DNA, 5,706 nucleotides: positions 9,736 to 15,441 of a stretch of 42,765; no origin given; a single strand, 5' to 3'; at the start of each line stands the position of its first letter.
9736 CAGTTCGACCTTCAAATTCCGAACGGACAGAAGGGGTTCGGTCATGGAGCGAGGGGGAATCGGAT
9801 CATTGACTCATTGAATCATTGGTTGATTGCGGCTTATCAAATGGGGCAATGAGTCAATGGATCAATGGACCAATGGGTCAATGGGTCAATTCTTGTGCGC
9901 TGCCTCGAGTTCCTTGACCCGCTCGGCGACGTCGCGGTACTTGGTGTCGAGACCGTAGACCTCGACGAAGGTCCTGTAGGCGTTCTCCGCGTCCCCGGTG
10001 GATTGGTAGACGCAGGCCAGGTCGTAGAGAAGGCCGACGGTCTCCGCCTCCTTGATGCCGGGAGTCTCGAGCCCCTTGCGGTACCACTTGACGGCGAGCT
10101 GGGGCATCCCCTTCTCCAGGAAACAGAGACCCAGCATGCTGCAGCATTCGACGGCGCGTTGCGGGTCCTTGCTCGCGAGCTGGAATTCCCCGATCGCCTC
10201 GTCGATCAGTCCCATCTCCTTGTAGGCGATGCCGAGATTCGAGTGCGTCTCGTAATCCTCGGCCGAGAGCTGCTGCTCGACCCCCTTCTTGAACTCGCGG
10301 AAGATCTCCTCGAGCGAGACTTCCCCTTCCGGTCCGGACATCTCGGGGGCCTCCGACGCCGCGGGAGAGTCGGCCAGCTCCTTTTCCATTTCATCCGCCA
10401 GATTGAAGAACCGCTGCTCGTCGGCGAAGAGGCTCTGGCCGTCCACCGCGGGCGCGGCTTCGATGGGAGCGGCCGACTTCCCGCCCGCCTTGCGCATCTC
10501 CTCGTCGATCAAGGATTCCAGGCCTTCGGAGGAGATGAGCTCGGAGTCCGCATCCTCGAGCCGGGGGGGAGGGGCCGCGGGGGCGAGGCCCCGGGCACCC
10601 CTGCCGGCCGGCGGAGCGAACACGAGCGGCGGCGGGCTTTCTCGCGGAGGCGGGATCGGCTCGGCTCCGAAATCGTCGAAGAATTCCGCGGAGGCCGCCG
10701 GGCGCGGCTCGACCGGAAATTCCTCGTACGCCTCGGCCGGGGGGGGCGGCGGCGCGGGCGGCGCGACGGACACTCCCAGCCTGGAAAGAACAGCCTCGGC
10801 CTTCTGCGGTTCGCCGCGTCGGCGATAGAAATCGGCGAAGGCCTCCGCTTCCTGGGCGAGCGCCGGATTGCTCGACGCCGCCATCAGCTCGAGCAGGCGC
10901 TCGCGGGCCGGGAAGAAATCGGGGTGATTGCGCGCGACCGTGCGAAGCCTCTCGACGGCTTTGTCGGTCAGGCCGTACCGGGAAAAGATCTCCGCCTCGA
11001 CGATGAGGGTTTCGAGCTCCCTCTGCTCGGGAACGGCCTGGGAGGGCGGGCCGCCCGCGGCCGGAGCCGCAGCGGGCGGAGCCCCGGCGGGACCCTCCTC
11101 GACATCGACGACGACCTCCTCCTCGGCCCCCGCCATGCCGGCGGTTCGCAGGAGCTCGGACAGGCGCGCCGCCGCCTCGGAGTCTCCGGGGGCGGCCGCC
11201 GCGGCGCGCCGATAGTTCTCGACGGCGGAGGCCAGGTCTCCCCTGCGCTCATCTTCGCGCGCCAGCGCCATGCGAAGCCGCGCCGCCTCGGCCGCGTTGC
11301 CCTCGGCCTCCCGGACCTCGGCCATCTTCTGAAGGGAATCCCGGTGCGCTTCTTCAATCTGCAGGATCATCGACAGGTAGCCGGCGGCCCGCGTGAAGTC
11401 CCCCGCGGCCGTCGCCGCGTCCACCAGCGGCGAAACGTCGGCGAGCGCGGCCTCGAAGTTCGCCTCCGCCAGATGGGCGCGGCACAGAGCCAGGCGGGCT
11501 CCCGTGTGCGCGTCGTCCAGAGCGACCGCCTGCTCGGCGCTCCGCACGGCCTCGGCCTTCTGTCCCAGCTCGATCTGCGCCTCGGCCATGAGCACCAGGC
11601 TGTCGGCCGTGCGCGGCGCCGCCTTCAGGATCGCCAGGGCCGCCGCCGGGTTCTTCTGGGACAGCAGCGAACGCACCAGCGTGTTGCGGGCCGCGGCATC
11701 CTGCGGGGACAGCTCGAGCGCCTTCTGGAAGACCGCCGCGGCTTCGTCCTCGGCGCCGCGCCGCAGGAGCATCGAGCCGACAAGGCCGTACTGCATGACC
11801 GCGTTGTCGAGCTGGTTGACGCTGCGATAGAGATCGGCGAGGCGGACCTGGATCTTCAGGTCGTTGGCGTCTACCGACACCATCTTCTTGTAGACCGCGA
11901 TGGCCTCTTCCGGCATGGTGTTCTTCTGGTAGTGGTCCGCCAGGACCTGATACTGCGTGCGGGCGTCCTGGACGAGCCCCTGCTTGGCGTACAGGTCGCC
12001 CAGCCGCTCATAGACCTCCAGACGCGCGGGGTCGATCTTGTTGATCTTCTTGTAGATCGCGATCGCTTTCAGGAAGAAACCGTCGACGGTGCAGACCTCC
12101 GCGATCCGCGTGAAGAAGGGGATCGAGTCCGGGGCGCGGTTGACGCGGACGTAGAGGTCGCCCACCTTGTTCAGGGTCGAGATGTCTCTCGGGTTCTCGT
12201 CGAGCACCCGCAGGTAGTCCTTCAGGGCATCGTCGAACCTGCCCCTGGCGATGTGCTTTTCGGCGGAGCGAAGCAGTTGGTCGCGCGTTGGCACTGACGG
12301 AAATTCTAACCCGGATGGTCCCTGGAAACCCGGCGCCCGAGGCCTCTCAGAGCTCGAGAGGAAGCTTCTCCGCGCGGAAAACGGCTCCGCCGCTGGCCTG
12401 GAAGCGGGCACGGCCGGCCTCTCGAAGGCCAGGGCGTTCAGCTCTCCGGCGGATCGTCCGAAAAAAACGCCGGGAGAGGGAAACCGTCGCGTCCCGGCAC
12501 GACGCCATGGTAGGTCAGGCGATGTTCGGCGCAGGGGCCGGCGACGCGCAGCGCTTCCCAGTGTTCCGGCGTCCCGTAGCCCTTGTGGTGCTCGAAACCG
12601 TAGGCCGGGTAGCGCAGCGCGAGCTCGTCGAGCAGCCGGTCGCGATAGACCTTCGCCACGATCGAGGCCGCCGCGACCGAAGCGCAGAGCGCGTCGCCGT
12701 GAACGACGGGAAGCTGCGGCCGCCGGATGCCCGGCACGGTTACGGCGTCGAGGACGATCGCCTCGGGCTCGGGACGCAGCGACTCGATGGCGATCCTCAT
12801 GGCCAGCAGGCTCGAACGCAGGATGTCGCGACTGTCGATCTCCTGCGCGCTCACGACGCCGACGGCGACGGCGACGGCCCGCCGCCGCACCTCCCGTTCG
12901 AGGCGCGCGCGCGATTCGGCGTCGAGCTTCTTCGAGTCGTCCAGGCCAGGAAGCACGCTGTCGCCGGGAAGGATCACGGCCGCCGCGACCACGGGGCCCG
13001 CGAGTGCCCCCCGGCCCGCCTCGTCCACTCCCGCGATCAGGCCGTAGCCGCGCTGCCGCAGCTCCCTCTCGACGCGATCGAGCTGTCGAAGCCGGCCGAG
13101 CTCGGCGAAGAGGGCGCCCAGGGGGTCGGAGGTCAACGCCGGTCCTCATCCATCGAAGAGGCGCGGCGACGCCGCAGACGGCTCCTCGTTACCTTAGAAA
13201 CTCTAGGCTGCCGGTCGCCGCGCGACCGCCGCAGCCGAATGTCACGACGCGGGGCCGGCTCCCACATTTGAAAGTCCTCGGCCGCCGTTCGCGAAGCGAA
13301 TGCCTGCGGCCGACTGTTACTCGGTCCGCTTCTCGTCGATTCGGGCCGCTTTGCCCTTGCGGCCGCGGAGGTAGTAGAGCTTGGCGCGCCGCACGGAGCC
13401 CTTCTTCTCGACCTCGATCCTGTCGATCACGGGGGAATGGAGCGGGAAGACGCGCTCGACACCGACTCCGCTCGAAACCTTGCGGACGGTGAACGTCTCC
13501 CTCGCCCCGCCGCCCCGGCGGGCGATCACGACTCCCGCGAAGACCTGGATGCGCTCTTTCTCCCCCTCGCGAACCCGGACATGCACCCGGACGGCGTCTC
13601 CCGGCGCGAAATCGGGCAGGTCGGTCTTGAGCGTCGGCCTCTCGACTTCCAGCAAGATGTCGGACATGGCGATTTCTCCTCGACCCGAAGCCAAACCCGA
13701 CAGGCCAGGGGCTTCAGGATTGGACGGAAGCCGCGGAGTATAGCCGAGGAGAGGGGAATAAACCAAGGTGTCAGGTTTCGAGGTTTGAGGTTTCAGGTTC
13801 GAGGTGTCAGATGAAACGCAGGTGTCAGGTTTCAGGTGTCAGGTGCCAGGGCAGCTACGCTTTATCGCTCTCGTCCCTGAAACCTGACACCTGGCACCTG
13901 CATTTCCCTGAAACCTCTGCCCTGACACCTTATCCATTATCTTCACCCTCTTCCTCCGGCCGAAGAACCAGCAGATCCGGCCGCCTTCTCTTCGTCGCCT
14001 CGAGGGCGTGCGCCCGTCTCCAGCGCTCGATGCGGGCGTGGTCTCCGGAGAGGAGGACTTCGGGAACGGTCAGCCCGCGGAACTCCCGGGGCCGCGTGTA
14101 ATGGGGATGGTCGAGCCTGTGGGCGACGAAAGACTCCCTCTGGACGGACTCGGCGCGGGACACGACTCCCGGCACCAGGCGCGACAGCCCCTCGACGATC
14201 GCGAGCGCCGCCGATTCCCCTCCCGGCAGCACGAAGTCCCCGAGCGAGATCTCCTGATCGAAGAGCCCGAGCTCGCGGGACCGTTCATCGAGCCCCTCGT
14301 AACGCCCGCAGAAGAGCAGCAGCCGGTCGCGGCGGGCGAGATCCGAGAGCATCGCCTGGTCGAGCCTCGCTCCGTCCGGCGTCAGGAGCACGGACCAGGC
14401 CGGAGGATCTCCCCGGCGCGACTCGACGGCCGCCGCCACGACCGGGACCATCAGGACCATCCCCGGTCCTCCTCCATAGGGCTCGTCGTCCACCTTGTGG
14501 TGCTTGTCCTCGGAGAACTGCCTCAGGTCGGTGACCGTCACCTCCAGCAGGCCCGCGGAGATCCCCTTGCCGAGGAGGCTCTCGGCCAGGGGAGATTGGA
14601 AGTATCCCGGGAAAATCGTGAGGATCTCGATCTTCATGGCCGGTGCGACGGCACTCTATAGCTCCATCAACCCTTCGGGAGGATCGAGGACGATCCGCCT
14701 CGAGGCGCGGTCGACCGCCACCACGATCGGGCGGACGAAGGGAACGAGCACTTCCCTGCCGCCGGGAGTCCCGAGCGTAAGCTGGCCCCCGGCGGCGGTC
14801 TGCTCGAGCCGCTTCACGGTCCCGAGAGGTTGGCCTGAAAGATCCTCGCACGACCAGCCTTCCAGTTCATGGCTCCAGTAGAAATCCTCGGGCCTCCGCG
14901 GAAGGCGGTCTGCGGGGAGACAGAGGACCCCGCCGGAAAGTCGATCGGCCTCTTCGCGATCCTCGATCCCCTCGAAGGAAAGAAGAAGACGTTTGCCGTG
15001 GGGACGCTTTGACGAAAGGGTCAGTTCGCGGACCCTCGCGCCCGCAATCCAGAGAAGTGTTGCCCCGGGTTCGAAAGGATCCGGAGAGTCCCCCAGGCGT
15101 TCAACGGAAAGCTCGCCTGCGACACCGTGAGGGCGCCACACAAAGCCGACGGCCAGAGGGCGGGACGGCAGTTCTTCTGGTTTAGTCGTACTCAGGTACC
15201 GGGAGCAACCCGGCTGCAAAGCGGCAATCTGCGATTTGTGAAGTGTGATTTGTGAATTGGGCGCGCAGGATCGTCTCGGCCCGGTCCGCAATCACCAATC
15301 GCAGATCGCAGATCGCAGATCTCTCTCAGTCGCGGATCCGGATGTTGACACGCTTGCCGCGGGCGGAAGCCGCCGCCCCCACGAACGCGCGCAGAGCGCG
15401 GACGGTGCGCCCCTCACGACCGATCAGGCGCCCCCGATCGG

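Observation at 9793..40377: A class of intergenic micro-repeat hairpins: tandem 7/8-mers plus their inverted tandem complement, always abutting a stop codon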

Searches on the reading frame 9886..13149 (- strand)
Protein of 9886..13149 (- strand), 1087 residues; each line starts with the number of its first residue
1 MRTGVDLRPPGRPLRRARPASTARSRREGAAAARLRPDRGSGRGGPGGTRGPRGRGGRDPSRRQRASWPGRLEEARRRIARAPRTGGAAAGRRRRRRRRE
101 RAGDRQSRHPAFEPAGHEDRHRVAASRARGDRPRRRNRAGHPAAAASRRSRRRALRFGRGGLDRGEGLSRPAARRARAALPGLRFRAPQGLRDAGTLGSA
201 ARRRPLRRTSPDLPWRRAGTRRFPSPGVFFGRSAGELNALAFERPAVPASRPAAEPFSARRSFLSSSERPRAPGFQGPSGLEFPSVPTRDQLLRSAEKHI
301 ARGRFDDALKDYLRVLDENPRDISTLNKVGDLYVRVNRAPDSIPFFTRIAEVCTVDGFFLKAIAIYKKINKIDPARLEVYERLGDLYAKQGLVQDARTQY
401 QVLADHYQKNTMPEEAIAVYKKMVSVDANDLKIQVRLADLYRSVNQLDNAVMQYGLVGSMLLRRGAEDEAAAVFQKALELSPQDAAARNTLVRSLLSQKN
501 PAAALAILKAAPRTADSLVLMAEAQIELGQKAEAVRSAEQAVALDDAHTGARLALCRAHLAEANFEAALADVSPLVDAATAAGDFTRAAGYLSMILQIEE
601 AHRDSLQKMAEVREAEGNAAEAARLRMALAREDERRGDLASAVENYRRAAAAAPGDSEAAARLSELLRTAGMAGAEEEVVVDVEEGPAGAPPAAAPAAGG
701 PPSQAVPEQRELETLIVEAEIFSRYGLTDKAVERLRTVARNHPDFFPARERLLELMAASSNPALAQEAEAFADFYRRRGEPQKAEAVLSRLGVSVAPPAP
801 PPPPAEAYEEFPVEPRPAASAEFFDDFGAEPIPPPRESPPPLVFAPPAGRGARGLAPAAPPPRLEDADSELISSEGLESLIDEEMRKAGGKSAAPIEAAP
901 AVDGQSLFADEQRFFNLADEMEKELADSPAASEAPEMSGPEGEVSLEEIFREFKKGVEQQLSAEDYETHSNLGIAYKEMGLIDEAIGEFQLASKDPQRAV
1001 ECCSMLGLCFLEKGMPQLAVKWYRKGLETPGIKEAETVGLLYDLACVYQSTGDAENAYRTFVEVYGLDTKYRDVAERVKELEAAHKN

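Call 16: search_protein_families(library=ncbifam, proteins=[window:9886-13149:-])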
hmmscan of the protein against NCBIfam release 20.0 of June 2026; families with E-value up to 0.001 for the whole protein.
window:9886-13149:- (1087 aa): 14 families
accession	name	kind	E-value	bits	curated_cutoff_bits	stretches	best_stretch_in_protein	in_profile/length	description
NF052243.1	T4PFormProtSgmX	equivalog_domain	2.8e-73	247.7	1800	3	290-535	4-253/1065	type IV pili formation protein SgmX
TIGR02917.1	PEP_TPR_lipo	equivalog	5.6e-23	80.8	312.2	2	460-673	542-752/899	XrtA/PEP-CTERM system TPR-repeat protein PrsT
NF040959.1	MamA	equivalog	3.6e-16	59.2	200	1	962-1068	67-169/204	magnetosome protein MamA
TIGR02521.1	type_IV_pilW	equivalog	2e-09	37.4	154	0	458-536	142-224/234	type IV pilus biogenesis/stability protein PilW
NF033762.1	social_mot_Tgl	equivalog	1.2e-08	34.6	225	0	465-623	45-207/252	social motility TPR repeat lipoprotein Tgl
NF053607.1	CHU_0125_OmpA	equivalog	1.4e-07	30.5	620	0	293-403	23-133/639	CHU_0125 family OmpA-like outer membrane integrity protein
NF052415.1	T3SS_chap_SctY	equivalog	3.8e-07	30.6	70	1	456-543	11-105/106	type III secretion apparatus assembly chaperone SctY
NF002725.1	PRK02603.1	equivalog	2.2e-06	27.8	143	0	299-337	82-120/173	photosystem I assembly protein Ycf3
NF033758.1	gliding_GltE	equivalog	2.8e-05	23.3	225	0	962-1031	286-356/411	adventurous gliding motility TPR repeat lipoprotein GltE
TIGR02552.1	LcrH_SycD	equivalog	4.2e-05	23.3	104.8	0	463-516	64-117/136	SycD/LcrH family type III secretion system chaperone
NF040561.1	PrimPol_Msp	equivalog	5.3e-05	22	200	0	289-423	25-131/515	CRISPR-associated primase-polymerase type A1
NF008756.0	PRK11788.1-4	equivalog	7.2e-05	22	474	0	382-568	112-301/389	lipopolysaccharide assembly protein LapB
NF008520.0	PRK11447.1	equivalog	8e-05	20.6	858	1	360-668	402-698/1157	cellulose synthase complex outer membrane protein BcsC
NF052230.1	T9SS_PorE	exception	0.00095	17.5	600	0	292-445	21-159/648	PorE family type IX secretion system protein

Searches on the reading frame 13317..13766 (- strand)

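Call 16: search_protein_families(library=ncbifam, proteins=[window:13317-13766:-])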
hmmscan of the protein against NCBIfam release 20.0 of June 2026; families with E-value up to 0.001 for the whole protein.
window:13317-13766:- (149 aa): 1 family
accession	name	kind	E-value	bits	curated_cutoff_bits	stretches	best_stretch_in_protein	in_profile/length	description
TIGR01024.1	rplS_bact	equivalog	1.9e-47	160.1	90.7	1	37-146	3-113/114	50S ribosomal protein L19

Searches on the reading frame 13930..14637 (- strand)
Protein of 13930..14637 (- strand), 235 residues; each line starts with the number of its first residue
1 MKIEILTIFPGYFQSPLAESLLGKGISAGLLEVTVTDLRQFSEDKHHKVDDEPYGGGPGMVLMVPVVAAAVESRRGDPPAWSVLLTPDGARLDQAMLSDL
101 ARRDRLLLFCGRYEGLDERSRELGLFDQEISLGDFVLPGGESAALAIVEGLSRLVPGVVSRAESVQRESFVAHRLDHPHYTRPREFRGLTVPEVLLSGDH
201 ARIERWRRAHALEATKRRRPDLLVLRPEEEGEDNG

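Call 16: search_protein_families(library=ncbifam, proteins=[window:13930-14637:-])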
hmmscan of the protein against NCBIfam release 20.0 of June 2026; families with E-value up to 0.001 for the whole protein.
window:13930-14637:- (235 aa): 2 families
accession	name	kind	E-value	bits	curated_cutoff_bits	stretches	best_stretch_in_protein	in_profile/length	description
NF000648.1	PRK00026.1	equivalog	1.8e-83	279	220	1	1-223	1-221/221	tRNA (guanosine(37)-N1)-methyltransferase TrmD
TIGR00088.1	trmD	equivalog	1.7e-78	263.1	195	1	1-225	1-223/233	tRNA (guanosine(37)-N1)-methyltransferase TrmD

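Call 19: find_related_loci(query=window:13930-14637:-, collection=genome_contigs, flank=10000)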
Query window:13930-14637:- (235 aa) in genome_contigs; peptide patterns used: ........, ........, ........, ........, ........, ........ (x = any residue, [..] = any of these).
302 stretches matched a pattern; 95 encode a relative of the query (tblastn E <= 1e-3); the best 80 are kept; 80 distinct loci.
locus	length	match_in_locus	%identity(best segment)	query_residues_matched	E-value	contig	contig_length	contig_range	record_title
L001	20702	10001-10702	78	1-234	9e-121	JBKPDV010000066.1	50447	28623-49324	MAG: Acidobacteriota bacterium isolate GB_EKS_MAG_00015 GB_EKS_000001248134, whole genome shotgun sequence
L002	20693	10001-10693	78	1-231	6e-117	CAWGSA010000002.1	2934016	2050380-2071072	MAG: uncultured Acidobacteriota bacterium isolate MFD06085.bin.1.160 genome assembly, contig: contig_18397, whole genome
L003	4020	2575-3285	70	1-234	3e-103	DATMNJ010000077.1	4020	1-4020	MAG TPA_asm: Thermoanaerobaculia bacterium isolate SMAG_U12847 k141_5083669, whole genome shotgun sequence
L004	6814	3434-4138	72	1-232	1e-99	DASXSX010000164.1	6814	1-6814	MAG TPA_asm: Thermoanaerobaculia bacterium isolate SMAG_U4677 k141_2705512, whole genome shotgun sequence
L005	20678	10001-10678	73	1-223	6e-97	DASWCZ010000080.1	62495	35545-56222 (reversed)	MAG TPA_asm: Thermoanaerobaculia bacterium isolate SMAG_U2722 k141_126979, whole genome shotgun sequence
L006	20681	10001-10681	55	1-223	6e-72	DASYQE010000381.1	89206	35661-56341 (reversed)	MAG TPA_asm: Candidatus Polarisedimenticolia bacterium isolate SMAG_U4477 k141_950514, whole genome shotgun sequence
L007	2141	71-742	51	1-223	9e-74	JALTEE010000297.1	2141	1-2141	MAG: bacterium isolate S014_metabat2_scaf2bin.008 S014_NODE_40354_length_2141_cov_1.007448, whole genome shotgun sequenc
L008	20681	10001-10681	55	1-223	3e-71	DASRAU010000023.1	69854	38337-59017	MAG TPA_asm: Verrucomicrobiia bacterium isolate SMAG_U11126 k141_712664, whole genome shotgun sequence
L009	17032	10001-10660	51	1-222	6e-69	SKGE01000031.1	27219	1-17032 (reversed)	MAG: Candidatus Izimaplasma bacterium isolate CSBr16_127 CSBr16-1030, whole genome shotgun sequence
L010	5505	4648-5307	49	1-223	4e-68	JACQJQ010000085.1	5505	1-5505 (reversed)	MAG: Elusimicrobia bacterium isolate NC_groundwater_1155_Ag_S-0.1um_67_28 S_p1_S3_coassembly_k141_862167, whole genome s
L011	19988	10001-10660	51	1-219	2e-67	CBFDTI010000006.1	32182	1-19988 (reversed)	MAG TPA_asm: uncultured bacterium isolate SRR6823440_binner123_Refined_58 genome assembly, contig: ERZ650341.539, whole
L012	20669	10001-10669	47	1-223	9e-68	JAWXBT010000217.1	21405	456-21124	MAG: bacterium isolate MP7G1.125 k99_1300168, whole genome shotgun sequence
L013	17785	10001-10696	53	1-229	3e-67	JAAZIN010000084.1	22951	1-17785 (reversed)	MAG: Bacillota bacterium isolate AS20ysBPTH_152 52473_AS20, whole genome shotgun sequence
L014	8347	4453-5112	51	1-222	2e-67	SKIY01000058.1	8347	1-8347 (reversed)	MAG: Candidatus Izimaplasma bacterium isolate CSBr16_79 CSBr16-11490, whole genome shotgun sequence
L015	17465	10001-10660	49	1-223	9e-67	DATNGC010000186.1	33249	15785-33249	MAG TPA_asm: Elusimicrobiota bacterium isolate SMAG_U11311 k141_2759270, whole genome shotgun sequence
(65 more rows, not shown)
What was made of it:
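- On Cyanobacterial STRR: Call 19: the nearest relatives are Acidobacteriota/Thermoanaerobaculia MAGs.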

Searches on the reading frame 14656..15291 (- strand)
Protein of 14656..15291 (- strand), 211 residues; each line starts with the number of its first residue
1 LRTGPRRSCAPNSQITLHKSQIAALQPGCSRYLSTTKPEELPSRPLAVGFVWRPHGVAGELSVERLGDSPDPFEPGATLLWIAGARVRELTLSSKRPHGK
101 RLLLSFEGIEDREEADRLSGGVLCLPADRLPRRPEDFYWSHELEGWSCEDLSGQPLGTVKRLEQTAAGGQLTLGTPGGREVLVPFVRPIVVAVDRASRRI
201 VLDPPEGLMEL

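Call 16: search_protein_families(library=ncbifam, proteins=[window:14656-15291:-])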
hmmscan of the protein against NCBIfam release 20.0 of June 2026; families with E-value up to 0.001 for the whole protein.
window:14656-15291:- (211 aa): 5 families
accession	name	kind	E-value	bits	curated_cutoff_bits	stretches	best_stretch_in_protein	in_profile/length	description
TIGR02273.1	16S_RimM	equivalog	1.2e-29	102.9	66.2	1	46-208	2-166/166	ribosome maturation factor RimM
NF010403.0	PRK13829.1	equivalog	2.3e-15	56.5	145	1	43-210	5-171/177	16S rRNA-processing protein RimM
NF011186.0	PRK14592.1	equivalog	1.1e-10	41.5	190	1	47-206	7-164/171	16S rRNA-processing protein RimM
NF011184.0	PRK14590.1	equivalog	1.4e-10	41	189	1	87-206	50-171/176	16S rRNA-processing protein RimM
NF011185.0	PRK14591.1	equivalog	0.00019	21.5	223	1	101-203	63-164/169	16S rRNA-processing protein RimM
